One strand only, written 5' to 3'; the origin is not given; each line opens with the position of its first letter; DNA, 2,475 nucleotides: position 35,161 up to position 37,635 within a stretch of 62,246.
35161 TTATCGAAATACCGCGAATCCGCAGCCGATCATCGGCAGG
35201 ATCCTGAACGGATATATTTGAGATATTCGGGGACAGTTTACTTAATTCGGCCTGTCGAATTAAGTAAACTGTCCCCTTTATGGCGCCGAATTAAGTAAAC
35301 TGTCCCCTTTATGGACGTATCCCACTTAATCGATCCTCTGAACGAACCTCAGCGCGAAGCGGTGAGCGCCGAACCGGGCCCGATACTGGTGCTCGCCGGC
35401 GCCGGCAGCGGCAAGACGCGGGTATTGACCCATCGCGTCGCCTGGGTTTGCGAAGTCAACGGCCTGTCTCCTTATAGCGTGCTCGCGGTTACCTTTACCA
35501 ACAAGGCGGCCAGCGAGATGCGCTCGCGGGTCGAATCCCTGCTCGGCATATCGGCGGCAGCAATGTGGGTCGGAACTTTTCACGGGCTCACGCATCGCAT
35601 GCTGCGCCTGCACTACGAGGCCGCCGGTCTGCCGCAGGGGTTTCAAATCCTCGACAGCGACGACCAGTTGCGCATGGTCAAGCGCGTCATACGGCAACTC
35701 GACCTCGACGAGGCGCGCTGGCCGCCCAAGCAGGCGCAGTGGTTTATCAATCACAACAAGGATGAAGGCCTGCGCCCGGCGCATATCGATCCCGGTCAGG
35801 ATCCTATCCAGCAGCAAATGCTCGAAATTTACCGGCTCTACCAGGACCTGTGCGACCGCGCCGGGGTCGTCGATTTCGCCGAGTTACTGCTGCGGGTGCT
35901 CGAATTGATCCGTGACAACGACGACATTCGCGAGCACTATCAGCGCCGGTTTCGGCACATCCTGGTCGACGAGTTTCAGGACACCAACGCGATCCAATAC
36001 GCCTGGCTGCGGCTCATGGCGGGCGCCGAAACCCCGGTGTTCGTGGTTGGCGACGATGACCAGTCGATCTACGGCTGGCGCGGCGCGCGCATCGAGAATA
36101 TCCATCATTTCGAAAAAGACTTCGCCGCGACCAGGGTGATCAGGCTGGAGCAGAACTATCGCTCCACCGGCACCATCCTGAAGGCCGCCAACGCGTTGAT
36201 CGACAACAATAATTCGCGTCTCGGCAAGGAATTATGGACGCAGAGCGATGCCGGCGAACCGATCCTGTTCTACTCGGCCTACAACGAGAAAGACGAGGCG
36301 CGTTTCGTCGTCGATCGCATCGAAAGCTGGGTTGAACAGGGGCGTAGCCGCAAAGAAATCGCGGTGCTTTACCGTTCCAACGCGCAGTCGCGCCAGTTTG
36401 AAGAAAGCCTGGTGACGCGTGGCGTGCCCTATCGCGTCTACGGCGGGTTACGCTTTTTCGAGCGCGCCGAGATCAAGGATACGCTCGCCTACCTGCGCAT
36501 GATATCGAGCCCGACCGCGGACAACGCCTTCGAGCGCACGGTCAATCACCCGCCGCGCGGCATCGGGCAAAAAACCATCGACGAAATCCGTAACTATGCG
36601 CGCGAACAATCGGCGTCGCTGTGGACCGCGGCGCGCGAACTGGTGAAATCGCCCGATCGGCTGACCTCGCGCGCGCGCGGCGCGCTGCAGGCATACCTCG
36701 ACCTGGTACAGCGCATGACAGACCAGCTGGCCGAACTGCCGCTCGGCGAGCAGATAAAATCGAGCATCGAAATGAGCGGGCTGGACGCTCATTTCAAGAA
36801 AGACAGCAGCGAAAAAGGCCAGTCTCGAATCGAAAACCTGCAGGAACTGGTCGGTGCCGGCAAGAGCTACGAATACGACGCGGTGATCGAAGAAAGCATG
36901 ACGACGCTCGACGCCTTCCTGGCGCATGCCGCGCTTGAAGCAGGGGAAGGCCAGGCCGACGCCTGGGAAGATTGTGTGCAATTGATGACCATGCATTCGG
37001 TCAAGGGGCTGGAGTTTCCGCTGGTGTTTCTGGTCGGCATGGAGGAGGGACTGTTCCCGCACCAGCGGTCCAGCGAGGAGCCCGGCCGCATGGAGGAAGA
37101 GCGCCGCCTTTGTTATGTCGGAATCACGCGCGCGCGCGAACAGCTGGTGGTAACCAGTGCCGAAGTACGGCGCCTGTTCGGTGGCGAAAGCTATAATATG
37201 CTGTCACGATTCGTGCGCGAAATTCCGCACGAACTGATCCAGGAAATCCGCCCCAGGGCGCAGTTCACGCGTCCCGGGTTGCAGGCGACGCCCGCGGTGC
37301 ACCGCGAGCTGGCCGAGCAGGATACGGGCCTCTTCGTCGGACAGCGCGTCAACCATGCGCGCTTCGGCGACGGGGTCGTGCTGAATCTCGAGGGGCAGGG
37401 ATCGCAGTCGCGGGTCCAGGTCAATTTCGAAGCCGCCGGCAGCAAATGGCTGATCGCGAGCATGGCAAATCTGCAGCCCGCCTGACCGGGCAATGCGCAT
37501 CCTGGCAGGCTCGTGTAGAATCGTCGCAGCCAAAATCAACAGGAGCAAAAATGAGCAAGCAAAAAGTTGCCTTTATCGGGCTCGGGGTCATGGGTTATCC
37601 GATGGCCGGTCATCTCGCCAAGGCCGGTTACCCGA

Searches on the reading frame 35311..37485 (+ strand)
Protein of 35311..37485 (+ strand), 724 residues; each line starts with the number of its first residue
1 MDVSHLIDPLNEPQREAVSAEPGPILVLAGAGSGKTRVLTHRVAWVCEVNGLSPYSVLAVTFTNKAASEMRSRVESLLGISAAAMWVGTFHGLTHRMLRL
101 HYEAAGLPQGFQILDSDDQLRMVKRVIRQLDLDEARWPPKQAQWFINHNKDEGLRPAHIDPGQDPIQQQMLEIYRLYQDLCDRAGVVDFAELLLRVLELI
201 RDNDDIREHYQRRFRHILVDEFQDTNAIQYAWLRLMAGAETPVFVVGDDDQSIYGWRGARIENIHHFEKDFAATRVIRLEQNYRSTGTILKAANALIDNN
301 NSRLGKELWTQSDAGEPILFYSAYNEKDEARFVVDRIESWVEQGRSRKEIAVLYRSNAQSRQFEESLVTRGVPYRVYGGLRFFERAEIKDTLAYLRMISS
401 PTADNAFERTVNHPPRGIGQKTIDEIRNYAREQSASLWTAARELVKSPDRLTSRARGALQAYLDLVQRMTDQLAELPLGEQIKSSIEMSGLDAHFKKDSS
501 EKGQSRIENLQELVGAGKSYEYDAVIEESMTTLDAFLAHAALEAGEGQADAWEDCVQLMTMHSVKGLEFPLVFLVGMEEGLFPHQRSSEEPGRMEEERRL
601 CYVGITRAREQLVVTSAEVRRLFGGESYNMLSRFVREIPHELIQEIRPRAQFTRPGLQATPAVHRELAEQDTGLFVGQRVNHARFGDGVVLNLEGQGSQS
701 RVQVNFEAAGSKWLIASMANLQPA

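Call 14: search_protein_families(library=pfam, proteins=[window:35311-37485:+])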
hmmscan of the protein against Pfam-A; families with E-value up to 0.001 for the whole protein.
window:35311-37485:+ (724 aa): 8 families
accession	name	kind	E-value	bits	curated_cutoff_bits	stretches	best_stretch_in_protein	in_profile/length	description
PF00580.27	UvrD-helicase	-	1.9e-88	297.1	23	1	10-271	1-270/271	UvrD/REP helicase N-terminal domain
PF13361.12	UvrD_C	-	1.9e-82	278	25.6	1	277-617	1-348/350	UvrD-like helicase C-terminal domain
PF13245.12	AAA_19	-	9.9e-23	81.2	25.1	1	14-255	1-132/134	AAA domain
PF21196.3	PcrA_UvrD_tudor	-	1.9e-09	37.7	23.9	1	676-719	1-44/48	PcrA/UvrD tudor domain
PF13538.12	UvrD_C_2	-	4.1e-09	36.6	27.4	1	558-614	4-51/52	UvrD-like helicase C-terminal domain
PF13604.12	AAA_30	-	2e-06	28.1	27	0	10-75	2-67/191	AAA domain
PF01443.25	Viral_helicase1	-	3.8e-06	27.3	21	0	520-614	159-226/228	Viral superfamily 1 RNA helicase core domain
PF13087.12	AAA_12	-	2e-05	24.7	27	0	551-615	138-191/195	AAA domain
